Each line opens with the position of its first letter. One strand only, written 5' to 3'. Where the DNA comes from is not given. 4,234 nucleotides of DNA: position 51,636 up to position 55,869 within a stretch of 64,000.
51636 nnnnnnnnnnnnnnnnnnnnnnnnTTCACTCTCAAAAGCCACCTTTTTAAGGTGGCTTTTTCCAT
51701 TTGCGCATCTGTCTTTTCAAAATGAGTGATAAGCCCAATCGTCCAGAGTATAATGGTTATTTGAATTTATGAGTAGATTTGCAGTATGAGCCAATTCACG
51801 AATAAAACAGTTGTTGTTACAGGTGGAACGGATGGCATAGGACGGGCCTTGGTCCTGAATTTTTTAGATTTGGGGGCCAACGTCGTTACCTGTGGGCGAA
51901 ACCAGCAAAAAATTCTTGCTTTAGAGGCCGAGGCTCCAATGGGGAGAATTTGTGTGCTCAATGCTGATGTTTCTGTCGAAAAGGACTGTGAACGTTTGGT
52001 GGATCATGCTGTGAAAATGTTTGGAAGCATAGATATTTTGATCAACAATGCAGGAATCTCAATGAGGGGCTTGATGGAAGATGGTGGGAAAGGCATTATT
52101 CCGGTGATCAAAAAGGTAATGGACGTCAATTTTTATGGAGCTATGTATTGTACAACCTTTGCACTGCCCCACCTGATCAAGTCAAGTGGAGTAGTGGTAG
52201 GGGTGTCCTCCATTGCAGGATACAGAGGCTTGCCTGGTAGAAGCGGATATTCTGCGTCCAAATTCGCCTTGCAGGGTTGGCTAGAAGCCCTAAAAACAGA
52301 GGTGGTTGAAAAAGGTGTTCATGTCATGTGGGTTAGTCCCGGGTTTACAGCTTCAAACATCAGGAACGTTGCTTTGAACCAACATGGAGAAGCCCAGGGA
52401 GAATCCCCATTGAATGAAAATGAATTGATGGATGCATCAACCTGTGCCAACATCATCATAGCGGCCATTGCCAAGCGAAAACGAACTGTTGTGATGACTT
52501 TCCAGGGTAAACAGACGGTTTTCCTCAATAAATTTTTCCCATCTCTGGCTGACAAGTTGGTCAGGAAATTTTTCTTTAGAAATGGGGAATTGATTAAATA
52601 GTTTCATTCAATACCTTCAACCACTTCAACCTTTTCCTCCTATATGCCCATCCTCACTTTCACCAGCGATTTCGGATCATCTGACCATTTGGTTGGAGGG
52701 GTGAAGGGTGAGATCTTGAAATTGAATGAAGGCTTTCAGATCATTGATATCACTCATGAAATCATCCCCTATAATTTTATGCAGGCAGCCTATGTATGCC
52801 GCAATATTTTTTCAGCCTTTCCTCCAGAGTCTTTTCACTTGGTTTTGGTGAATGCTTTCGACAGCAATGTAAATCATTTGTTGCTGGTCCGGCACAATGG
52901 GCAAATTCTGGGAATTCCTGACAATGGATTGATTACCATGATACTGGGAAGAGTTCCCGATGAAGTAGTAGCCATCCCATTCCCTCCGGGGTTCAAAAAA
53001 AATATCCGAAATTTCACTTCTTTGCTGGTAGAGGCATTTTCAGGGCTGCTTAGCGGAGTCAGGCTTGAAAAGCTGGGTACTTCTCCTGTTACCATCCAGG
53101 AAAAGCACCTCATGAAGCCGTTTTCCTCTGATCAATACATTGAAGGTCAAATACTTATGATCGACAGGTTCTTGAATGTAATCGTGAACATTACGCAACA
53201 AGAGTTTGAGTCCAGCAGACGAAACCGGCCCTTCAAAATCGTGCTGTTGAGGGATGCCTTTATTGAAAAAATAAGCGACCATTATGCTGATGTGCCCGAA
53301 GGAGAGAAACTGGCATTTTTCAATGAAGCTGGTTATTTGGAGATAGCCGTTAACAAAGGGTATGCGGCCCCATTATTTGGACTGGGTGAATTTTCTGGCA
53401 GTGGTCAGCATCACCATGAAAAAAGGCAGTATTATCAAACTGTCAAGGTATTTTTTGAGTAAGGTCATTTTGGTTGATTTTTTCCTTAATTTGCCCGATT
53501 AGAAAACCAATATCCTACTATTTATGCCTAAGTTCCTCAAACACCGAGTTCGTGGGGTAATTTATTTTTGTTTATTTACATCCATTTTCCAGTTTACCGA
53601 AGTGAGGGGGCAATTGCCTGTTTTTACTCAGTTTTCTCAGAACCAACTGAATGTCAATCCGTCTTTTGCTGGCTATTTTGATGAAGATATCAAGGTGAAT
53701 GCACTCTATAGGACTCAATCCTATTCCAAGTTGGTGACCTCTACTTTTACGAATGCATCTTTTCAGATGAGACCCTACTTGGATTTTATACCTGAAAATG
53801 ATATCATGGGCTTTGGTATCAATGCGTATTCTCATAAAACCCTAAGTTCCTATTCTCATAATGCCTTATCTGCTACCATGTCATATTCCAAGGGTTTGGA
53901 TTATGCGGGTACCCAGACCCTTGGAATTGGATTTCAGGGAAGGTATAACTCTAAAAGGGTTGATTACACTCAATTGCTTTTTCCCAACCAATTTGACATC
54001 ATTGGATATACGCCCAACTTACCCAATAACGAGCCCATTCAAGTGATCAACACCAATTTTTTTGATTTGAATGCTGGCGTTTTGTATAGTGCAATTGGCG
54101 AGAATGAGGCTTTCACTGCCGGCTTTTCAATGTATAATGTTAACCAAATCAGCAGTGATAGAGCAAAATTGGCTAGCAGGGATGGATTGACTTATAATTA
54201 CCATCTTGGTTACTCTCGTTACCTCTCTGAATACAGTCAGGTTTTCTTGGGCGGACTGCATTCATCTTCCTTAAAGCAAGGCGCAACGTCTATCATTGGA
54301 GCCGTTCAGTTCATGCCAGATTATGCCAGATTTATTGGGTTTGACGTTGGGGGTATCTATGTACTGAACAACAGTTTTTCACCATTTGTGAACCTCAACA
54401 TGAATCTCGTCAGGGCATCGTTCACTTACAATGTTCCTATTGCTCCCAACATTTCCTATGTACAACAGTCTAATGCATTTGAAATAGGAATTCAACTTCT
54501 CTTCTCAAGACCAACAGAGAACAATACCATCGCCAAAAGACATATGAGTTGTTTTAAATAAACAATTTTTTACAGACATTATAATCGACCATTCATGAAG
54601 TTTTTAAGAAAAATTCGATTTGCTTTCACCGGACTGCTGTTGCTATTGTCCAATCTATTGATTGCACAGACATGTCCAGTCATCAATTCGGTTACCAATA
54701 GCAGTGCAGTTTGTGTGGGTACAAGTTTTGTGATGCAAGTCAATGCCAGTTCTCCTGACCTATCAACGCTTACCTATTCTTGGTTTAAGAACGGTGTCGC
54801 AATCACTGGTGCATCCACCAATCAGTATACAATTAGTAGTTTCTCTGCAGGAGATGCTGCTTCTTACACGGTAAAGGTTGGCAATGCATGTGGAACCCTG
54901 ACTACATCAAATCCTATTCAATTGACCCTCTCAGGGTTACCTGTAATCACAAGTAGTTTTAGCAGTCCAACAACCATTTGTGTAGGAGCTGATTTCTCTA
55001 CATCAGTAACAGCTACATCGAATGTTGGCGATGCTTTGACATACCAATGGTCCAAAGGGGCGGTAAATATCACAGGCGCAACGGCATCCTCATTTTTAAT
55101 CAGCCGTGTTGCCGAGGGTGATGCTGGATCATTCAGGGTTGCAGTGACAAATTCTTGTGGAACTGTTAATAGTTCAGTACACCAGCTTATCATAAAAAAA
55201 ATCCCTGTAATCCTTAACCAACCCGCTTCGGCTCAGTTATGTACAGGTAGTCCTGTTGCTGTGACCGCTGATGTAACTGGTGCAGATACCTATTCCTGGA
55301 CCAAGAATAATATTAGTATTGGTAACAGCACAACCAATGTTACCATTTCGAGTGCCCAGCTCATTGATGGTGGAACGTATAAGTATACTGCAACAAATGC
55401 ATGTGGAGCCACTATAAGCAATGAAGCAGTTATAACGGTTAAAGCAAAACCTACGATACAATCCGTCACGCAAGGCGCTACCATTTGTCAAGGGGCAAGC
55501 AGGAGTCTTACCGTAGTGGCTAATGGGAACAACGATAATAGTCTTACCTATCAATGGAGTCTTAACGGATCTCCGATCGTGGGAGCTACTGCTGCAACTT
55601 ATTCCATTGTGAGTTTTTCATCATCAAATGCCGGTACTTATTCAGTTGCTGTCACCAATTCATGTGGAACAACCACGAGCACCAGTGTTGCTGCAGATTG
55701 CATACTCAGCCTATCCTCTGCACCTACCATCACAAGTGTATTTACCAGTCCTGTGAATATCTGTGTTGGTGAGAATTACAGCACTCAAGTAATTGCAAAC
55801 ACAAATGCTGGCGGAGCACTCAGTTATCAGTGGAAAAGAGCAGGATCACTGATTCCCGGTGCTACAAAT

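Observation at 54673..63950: Cysteine co-loss points to an inter-domain disulfide zipper along the Ig rod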

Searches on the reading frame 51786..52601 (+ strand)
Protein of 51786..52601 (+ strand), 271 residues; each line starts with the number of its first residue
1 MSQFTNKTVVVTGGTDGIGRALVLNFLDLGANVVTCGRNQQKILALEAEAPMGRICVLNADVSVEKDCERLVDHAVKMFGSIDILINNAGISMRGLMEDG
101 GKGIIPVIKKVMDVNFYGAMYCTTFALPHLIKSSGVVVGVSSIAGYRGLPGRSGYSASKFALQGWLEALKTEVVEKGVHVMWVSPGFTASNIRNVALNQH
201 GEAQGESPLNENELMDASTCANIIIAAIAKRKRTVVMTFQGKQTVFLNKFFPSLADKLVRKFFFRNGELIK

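Call 48: search_protein_families(library=ncbifam, proteins=[window:51786-52601:+], max_evalue=0.001)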
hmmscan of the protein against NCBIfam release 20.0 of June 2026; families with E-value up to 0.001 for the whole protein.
window:51786-52601:+ (271 aa): 220 families (the best 25 are shown)
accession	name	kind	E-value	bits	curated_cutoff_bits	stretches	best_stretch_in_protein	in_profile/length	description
NF004825.0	PRK06181.1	equivalog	1.4e-86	290.1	215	1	1-261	1-261/268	SDR family oxidoreductase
NF005495.0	PRK07109.1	subfamily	1.7e-46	159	264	1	3-265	5-265/334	SDR family oxidoreductase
NF052558.1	MBtsdlDhBudC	equivalog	2e-44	152.1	270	1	4-198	1-192/250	meso-2,3-butanediol dehydrogenase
NF006565.0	PRK09072.1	equivalog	5.9e-43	147.3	238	1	4-261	3-251/265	SDR family oxidoreductase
NF005878.0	PRK07825.1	subfamily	3.4e-39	134.9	287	1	2-262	5-251/278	short chain dehydrogenase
NF004824.0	PRK06180.1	subfamily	6.1e-39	133.9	298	1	5-186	3-181/279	oxidoreductase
NF005437.0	PRK07024.1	equivalog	4e-38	131.3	266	1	6-253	4-240/259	SDR family oxidoreductase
NF006123.0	PRK08267.1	equivalog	4.3e-38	131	261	1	6-263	2-256/261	SDR family oxidoreductase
NF005806.0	PRK07666.1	equivalog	1.2e-37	129.4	286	1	2-237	3-230/239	3-ketoacyl-ACP reductase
NF004526.0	PRK05872.1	subfamily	1.5e-37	129.3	276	1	2-240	6-245/297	short-chain dehydrogenase/reductase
NF006114.0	PRK08263.1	subfamily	3.5e-37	128.2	290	1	6-200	3-194/280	short chain dehydrogenase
NF009466.0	PRK12826.1-2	subfamily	1.5e-36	126.1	222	1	5-209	2-209/248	3-oxoacyl-ACP reductase FabG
NF005594.0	PRK07326.1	equivalog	2.3e-36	125.6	271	1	2-194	2-192/237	SDR family oxidoreductase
NF005372.1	PRK06914.1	subfamily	2.3e-35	122.2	320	1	6-209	2-207/279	SDR family oxidoreductase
NF005559.1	PRK07231.1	subfamily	8.3e-35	120.5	215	1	4-206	2-204/249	glucose 1-dehydrogenase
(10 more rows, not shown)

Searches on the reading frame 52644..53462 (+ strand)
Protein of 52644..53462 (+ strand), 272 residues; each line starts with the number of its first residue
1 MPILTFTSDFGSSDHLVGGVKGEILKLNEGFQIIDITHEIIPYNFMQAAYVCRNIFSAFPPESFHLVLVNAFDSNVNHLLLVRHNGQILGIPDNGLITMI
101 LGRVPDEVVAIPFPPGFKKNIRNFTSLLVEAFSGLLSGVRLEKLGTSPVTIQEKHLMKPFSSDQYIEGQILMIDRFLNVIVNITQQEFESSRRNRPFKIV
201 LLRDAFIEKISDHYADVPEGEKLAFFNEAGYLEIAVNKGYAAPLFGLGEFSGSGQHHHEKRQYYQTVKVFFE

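Call 48: search_protein_families(library=ncbifam, proteins=[window:52644-53462:+], max_evalue=0.001)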
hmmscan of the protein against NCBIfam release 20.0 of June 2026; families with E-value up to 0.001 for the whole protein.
window:52644-53462:+ (272 aa): 3 families
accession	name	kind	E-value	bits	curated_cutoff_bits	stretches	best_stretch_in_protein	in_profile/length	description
NF058624.1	RSAMHdlseTHET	equivalog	1.3e-22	80.7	350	1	5-248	4-242/250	(R)-S-adenosyl-L-methionine hydrolase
NF053629.1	RSAMPyrc0463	equivalog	3.5e-20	72.6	470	1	4-245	2-243/256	(R)-S-adenosyl-L-methionine hydrolase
TIGR04507.1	fluorinase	equivalog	0.00021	20.7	400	0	8-59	1-52/286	adenosyl-fluoride synthase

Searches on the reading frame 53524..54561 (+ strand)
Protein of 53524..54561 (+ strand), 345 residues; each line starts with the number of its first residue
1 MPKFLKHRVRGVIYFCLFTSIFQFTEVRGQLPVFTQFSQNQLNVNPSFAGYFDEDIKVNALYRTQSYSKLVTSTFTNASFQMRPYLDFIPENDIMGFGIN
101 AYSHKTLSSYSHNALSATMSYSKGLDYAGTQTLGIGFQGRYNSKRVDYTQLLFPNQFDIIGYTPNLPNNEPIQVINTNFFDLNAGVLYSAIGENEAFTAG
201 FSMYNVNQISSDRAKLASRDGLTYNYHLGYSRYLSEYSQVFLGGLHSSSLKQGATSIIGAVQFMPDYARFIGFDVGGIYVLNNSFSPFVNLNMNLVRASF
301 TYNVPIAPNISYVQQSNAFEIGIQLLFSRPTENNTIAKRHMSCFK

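Call 48: search_protein_families(library=ncbifam, proteins=[window:53524-54561:+], max_evalue=0.001)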
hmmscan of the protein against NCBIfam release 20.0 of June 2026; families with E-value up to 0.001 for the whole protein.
window:53524-54561:+ (345 aa): 1 family
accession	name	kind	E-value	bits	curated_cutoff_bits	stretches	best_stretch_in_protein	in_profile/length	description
TIGR03519.1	T9SS_PorP_fam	subfamily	5.6e-25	88.4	90.55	1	13-324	6-289/292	PorP/SprF family type IX secretion system membrane protein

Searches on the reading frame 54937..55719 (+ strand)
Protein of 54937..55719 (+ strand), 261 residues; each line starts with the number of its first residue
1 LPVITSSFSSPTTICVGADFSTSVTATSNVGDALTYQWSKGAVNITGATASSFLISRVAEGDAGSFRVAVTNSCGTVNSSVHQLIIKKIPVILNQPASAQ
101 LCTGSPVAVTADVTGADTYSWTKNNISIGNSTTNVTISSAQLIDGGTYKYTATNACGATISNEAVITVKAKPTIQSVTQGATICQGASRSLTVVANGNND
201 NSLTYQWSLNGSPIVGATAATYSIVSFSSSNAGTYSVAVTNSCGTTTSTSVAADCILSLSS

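Call 10: search_solved_structures(query=window:54937-55719:+, max_evalue=0.01, show_alignments=3)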
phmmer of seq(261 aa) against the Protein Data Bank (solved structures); distinct sequences matched with E-value up to 0.01: 44.
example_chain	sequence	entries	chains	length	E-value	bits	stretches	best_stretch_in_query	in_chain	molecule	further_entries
9flp_A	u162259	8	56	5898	3e-67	229.7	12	28-254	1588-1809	The grappling hook protein A in the bacterium Aureispira sp. CCB-QB1 | The grappling hook protein A (GhpA) in the bacterium Aureispira sp. CCB-QB1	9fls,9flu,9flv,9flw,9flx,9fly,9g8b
9ncf_S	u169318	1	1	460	1.5e-33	119.5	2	1-251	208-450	Immunoglobulin-like domain protein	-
9c2d_S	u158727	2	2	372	5.7e-28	101.2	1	13-250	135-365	Tail protein | Putative tail protein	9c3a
3b43_A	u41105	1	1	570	5.1e-10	42.5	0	58-245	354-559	Titin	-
6iaa_A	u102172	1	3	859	3e-09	40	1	50-204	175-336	Roundabout homolog 2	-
8s9p_C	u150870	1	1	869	5.3e-09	39.2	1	50-161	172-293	Muscle, skeletal receptor tyrosine-protein kinase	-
3dmk_A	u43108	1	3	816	7.1e-09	38.8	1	52-216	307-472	Down Syndrome Cell Adhesion Molecule (DSCAM) isoform 1.30.30, N-terminal eight Ig domains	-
8a0y_A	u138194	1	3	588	1.1e-08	38.2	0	50-214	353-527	Contactin-2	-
8zvi_a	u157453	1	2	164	6.4e-08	35.7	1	175-250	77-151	Decoration protein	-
5lxk_A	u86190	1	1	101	1e-07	35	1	176-251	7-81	Decoration protein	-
4u7m_A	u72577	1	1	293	1.7e-07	34.3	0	137-247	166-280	Leucine-rich repeats and immunoglobulin-like domains protein 1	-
3jxa_A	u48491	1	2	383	2.8e-07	33.5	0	137-249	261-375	Contactin 4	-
3kld_A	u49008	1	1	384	2.9e-07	33.5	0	137-249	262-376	Contactin 4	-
5e4i_A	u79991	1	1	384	3e-07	33.4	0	55-161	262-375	Contactin-5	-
6fwx_A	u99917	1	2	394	3.6e-07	33.2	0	125-250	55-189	Titin,Titin,Titin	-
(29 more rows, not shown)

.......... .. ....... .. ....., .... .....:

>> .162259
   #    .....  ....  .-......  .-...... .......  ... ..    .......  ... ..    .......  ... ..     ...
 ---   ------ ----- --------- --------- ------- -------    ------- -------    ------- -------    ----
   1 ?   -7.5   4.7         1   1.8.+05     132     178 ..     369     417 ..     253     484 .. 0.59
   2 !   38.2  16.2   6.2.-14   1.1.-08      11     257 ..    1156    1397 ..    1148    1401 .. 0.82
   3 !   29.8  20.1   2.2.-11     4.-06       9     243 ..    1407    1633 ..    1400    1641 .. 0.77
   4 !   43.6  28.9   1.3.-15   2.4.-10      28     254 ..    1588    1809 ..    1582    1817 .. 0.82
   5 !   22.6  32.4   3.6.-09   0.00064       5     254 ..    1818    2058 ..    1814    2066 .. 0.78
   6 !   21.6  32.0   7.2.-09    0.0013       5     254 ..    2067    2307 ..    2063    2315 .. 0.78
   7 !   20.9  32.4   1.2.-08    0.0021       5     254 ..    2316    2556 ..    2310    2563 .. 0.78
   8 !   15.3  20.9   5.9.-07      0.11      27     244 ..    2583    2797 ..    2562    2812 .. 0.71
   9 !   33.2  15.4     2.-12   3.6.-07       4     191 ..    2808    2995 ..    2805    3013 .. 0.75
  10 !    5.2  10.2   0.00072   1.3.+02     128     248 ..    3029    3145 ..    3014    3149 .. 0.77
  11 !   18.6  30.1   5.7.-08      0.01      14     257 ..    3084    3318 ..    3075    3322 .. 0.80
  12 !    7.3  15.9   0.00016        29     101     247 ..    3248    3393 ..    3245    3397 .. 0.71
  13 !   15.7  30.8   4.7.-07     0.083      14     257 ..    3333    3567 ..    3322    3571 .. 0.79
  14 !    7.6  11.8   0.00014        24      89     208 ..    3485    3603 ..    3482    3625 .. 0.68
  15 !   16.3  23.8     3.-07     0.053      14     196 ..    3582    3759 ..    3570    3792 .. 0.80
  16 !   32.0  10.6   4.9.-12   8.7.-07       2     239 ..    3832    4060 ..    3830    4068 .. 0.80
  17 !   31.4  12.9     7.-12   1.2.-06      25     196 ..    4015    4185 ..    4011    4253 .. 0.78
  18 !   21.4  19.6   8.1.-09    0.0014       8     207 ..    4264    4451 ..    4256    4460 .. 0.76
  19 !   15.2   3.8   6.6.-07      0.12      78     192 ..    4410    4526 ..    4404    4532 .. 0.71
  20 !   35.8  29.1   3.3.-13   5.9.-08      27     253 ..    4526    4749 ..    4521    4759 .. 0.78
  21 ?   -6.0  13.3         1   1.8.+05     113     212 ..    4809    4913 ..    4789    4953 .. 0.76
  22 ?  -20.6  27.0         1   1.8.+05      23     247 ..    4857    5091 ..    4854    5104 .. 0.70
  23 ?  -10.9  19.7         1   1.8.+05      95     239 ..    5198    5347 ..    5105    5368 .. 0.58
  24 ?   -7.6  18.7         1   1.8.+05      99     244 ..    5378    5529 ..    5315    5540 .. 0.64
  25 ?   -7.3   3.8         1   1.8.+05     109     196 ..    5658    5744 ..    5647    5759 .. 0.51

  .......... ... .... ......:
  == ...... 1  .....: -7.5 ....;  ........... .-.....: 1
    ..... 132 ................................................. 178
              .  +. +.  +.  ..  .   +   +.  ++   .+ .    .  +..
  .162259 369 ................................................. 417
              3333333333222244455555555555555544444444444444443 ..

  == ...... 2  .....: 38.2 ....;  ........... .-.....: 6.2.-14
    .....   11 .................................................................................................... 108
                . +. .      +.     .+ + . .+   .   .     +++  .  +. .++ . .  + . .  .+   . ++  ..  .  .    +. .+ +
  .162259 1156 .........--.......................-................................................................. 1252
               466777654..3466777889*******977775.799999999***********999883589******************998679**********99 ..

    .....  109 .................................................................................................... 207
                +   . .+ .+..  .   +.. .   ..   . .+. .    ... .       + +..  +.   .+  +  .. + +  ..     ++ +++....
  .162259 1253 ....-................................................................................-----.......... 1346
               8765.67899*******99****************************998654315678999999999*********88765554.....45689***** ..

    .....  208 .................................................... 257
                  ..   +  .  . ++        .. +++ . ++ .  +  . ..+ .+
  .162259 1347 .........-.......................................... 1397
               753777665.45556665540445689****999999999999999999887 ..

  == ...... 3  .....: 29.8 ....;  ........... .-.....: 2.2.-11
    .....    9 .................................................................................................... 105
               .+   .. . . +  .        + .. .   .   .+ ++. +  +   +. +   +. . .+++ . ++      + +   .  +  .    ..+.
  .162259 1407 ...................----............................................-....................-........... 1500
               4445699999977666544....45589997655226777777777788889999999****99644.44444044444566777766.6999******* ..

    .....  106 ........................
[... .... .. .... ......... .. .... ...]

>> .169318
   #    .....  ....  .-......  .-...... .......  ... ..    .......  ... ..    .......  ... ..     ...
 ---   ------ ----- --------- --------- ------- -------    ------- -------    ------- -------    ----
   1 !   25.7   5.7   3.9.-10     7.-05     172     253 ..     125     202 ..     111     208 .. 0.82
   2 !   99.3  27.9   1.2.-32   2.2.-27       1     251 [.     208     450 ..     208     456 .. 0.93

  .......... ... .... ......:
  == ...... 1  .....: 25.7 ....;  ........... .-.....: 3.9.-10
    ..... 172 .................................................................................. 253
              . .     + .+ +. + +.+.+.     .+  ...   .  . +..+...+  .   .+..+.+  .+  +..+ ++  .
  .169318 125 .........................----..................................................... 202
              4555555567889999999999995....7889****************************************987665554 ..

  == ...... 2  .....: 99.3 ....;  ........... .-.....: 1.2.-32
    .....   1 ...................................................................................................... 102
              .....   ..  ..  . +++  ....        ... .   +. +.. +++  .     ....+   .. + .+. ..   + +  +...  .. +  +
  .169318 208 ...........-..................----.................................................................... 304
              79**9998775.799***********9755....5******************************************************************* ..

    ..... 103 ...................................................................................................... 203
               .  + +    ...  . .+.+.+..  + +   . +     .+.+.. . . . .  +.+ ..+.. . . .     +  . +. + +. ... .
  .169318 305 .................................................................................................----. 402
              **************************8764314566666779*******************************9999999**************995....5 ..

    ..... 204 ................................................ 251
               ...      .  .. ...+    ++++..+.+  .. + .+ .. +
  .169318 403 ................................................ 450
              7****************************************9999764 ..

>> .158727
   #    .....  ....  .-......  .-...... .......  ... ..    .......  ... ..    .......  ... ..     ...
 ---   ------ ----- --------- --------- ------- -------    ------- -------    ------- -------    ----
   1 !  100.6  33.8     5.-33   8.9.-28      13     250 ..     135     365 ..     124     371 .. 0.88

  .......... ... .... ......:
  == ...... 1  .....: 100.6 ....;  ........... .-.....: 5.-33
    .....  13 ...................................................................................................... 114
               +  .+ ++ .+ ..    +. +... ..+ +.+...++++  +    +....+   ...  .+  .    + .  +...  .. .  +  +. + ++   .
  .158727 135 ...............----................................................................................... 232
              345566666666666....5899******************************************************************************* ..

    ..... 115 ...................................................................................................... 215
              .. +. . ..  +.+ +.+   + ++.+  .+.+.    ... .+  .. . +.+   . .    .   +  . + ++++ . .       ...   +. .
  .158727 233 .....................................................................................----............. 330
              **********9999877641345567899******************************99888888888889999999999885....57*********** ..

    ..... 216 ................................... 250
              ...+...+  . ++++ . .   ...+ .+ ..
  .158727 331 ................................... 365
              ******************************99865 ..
